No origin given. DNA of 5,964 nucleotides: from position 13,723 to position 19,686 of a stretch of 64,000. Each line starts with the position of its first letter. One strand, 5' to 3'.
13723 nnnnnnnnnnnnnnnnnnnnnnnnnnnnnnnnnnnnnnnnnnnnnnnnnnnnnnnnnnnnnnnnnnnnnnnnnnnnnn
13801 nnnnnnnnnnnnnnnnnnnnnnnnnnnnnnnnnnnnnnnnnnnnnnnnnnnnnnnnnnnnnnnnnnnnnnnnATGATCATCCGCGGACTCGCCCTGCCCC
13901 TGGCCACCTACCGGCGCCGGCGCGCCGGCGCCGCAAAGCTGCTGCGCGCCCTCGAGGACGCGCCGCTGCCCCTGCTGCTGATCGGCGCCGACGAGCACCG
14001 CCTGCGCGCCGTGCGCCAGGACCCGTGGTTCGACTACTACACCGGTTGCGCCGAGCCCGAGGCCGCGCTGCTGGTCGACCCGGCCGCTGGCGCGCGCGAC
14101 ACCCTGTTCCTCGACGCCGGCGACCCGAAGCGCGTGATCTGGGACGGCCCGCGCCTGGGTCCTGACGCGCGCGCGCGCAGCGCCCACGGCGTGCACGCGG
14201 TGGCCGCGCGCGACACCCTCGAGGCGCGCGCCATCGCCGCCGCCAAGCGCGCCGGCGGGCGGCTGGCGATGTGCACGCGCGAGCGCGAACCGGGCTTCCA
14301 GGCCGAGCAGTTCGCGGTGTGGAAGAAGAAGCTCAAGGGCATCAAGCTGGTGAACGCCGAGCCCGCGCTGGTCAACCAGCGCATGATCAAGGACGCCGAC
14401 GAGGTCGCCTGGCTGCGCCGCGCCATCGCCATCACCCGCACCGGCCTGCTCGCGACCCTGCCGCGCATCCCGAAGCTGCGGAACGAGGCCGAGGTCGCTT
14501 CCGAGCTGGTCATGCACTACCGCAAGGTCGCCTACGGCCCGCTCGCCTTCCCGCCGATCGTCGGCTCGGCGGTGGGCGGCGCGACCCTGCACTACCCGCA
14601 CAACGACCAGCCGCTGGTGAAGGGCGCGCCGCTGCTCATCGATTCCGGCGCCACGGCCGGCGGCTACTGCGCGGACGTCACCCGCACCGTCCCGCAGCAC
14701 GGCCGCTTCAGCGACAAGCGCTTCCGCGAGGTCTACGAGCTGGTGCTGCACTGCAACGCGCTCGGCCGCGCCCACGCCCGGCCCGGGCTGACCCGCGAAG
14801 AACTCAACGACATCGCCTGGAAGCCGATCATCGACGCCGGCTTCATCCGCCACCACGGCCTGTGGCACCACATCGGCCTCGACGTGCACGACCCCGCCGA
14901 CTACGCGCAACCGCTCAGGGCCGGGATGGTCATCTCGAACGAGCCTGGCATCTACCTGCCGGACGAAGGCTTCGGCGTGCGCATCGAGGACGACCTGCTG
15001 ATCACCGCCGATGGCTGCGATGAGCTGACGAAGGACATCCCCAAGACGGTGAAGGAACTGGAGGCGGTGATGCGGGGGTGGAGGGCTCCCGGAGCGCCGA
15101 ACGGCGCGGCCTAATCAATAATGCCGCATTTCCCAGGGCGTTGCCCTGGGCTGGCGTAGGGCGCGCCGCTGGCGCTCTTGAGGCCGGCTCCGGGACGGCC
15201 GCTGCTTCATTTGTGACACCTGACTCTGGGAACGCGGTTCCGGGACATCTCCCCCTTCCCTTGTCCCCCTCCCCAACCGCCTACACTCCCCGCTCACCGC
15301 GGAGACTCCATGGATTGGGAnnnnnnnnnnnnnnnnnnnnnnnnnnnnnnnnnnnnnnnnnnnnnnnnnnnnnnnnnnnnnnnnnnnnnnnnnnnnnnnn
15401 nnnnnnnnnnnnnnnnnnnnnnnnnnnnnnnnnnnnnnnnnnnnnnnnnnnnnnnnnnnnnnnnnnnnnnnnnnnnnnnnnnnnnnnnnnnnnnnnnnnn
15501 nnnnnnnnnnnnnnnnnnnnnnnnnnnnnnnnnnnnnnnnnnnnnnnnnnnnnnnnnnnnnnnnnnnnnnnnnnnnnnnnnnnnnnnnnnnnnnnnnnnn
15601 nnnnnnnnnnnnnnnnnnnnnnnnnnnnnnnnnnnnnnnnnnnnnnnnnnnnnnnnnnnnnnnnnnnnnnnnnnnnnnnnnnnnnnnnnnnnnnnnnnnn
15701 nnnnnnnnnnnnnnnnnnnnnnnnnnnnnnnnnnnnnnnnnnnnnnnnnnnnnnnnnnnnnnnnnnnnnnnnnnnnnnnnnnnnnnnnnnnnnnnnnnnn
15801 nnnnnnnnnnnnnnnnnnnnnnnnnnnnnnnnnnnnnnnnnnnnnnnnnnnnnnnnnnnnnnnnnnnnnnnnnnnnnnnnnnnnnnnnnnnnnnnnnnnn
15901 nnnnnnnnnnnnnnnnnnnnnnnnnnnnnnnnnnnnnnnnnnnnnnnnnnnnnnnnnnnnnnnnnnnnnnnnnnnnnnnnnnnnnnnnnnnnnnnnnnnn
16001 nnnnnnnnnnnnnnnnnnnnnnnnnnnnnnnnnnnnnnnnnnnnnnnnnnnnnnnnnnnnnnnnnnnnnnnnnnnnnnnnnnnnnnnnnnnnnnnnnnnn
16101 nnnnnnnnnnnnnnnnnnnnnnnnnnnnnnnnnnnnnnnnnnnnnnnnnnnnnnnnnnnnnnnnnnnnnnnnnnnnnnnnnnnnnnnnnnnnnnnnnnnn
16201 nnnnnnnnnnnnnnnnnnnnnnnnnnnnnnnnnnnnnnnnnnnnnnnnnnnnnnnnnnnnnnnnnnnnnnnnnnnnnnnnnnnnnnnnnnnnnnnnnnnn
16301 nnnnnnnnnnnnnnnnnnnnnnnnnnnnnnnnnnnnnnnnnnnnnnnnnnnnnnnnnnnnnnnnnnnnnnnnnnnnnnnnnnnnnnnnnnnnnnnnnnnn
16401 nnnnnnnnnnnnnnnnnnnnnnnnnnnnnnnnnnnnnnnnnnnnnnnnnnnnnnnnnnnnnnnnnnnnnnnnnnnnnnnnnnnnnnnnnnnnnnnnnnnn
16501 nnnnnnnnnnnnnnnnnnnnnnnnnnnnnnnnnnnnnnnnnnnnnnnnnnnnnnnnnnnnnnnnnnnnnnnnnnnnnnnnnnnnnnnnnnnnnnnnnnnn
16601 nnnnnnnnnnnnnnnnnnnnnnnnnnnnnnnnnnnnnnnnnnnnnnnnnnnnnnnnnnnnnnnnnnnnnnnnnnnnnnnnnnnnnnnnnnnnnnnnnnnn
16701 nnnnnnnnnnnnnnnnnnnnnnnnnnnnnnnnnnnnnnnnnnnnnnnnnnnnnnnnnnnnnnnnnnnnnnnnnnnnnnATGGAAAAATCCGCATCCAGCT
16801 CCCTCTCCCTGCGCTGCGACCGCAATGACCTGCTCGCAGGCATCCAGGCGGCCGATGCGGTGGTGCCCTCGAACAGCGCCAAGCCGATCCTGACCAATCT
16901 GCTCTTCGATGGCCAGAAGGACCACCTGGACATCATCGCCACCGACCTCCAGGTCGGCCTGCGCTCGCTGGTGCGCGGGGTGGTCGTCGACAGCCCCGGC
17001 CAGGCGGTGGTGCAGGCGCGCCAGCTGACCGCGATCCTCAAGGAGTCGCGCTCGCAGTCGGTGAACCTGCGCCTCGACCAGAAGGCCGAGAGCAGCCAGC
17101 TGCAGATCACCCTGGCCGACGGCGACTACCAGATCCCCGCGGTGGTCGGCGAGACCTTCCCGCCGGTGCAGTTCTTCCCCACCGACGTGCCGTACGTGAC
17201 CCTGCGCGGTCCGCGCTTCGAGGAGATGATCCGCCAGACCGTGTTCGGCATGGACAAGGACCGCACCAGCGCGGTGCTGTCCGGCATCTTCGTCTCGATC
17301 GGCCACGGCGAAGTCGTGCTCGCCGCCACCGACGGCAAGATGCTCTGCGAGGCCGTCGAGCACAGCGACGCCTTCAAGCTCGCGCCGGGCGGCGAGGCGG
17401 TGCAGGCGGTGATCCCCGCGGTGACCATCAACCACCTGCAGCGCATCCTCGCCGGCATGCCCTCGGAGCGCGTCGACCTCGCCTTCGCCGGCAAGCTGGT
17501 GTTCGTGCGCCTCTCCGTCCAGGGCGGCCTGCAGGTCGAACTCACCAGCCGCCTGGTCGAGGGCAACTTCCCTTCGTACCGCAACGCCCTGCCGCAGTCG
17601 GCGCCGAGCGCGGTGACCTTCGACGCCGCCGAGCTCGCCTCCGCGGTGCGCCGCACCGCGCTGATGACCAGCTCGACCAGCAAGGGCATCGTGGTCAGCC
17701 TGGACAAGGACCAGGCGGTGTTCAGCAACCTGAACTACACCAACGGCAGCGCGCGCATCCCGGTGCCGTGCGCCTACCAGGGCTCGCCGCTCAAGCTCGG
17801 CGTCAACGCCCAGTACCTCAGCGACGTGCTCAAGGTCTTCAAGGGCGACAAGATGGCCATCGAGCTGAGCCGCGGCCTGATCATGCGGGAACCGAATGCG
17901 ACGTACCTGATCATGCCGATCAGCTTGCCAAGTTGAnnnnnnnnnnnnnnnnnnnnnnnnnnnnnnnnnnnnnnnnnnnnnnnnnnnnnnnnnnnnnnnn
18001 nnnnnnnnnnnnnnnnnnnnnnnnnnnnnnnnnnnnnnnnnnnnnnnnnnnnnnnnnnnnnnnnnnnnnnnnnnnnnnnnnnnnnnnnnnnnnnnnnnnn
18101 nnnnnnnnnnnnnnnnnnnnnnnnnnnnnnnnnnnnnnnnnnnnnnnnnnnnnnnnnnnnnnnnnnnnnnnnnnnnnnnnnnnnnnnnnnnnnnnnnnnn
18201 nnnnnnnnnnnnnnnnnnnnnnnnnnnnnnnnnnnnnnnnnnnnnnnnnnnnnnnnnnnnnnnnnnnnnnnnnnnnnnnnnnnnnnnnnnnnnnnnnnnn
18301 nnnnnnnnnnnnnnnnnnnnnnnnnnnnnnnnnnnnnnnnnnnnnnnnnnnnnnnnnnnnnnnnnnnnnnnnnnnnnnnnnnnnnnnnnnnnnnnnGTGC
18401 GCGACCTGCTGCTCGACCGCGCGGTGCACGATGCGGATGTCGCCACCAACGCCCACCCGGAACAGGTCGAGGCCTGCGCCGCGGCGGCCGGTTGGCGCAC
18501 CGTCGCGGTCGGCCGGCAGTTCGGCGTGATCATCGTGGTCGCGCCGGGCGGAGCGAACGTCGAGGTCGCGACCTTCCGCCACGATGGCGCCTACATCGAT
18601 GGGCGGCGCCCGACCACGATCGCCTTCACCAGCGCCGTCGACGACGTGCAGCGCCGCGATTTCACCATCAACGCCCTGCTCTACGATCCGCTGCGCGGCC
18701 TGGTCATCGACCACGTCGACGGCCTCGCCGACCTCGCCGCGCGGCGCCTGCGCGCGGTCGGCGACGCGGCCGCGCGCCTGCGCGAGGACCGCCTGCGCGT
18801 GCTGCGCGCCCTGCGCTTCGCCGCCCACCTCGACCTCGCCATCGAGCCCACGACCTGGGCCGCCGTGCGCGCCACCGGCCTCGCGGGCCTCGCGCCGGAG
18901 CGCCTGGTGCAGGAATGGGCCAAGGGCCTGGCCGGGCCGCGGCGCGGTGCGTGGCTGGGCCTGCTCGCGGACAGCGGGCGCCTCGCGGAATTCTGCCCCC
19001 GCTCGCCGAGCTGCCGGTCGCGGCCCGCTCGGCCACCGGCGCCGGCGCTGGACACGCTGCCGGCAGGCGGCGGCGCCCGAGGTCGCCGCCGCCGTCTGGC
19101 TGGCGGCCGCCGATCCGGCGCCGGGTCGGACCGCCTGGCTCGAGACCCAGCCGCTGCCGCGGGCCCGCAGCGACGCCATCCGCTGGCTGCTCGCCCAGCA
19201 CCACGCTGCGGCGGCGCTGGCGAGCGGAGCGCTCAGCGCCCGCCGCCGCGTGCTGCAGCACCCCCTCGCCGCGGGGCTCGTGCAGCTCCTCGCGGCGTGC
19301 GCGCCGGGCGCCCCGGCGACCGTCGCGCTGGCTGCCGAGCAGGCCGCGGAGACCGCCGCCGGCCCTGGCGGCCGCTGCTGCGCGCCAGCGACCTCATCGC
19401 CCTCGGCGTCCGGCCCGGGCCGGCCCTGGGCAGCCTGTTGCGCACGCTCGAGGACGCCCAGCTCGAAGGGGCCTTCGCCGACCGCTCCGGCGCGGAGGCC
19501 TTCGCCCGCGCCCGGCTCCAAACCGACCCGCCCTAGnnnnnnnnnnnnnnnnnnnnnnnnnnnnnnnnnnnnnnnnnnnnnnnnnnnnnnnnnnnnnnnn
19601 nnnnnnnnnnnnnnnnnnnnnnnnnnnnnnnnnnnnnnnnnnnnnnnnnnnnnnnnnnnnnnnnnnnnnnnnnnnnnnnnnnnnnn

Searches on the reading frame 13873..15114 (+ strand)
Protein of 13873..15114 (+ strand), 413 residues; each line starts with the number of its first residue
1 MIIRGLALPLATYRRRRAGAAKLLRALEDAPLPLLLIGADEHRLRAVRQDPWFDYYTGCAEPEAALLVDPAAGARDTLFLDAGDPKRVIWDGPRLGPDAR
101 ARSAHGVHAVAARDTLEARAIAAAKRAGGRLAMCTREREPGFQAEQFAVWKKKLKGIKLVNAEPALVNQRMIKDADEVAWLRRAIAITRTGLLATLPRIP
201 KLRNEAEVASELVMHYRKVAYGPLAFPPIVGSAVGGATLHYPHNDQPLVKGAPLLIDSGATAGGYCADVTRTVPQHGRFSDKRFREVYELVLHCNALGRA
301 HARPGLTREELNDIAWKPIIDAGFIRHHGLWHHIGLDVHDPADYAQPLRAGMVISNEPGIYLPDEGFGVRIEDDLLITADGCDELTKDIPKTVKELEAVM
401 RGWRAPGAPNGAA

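Call 12: search_protein_families(library=pfam, proteins=[window:13873-15114:+])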
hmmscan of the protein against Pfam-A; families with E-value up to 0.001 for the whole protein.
window:13873-15114:+ (413 aa): 2 families
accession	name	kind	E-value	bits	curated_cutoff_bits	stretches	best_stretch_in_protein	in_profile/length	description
PF00557.29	Peptidase_M24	-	5.1e-46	157.5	23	1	181-379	3-208/208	Metallopeptidase family M24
PF05195.22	AMP_N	-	2.7e-12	46.9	24.6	1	48-121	37-111/121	Aminopeptidase P, N-terminal domain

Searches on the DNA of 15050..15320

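Call 49: search_rna_families(source=window, start=15050, end=15320, threshold=evalue, max_evalue=1, show_alignments=2)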
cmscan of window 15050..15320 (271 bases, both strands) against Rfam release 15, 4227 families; matches with E-value up to 1: 1.
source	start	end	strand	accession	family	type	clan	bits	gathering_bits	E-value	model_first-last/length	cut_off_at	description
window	15132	15176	+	RF01687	Acido-Lenti-1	Gene; sRNA;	-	32.5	37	6.2e-06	1-46/46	no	Acido-Lenti-1 RNA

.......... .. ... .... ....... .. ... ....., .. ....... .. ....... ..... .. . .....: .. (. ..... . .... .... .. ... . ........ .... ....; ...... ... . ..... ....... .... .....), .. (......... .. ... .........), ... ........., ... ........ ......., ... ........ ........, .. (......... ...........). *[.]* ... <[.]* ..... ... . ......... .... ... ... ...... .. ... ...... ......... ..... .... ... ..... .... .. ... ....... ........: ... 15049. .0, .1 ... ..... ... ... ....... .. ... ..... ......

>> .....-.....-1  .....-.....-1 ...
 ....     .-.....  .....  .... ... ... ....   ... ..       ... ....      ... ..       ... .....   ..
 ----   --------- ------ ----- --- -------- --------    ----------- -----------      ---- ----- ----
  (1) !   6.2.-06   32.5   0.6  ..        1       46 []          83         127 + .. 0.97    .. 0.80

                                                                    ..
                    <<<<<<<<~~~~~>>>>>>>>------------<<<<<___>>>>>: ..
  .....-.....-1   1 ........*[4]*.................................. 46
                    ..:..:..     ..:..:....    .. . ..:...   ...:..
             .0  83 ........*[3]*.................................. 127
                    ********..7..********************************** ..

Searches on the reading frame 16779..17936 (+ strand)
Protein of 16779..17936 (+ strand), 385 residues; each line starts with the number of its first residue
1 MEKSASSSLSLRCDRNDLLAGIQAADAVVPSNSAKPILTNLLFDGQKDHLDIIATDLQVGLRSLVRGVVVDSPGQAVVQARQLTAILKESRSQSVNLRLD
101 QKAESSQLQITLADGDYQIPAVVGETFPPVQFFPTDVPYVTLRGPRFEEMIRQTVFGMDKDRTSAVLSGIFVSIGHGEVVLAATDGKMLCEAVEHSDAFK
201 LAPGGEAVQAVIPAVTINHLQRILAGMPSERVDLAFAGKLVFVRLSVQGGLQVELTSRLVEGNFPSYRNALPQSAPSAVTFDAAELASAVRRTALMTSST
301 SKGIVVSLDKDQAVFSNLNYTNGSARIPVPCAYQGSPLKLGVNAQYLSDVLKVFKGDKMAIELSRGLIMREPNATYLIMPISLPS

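Call 12: search_protein_families(library=pfam, proteins=[window:16779-17936:+])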
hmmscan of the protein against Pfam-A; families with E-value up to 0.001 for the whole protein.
window:16779-17936:+ (385 aa): 3 families
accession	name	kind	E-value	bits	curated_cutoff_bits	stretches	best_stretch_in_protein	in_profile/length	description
PF00712.24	DNA_pol3_beta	-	5.4e-19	69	24.4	1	10-126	2-115/120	DNA polymerase III beta subunit, N-terminal domain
PF02767.21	DNA_pol3_beta_2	-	4.5e-15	56.4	27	1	145-265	5-115/116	DNA polymerase III beta subunit, central domain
PF02768.20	DNA_pol3_beta_3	-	3.6e-14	53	27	1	269-380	2-119/121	DNA polymerase III beta subunit, C-terminal domain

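Call 13: find_encoding_contigs(protein=window:16779-17936:+, flank=10000, max_places=4)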
Protein window:16779-17936:+ (385 aa): 1 contig read that carries it; 1 place shown.
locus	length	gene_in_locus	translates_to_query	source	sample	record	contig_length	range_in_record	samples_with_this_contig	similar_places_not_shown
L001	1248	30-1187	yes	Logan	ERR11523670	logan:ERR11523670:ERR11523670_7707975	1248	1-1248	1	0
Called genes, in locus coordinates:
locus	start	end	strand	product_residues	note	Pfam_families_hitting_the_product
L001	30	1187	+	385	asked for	PF00712:DNA_pol3_beta, PF02767:DNA_pol3_beta_2, PF02768:DNA_pol3_beta_3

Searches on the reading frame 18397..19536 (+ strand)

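Call 22: search_protein_families(library=pfam, proteins=[window:18397-19536:+])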
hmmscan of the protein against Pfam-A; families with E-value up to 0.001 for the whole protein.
window:18397-19536:+ (379 aa): 1 family
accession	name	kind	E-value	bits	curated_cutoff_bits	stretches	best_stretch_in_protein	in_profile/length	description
PF01743.26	PolyA_pol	-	1.3e-26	93.8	23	1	1-119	8-126/126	Poly A polymerase head domain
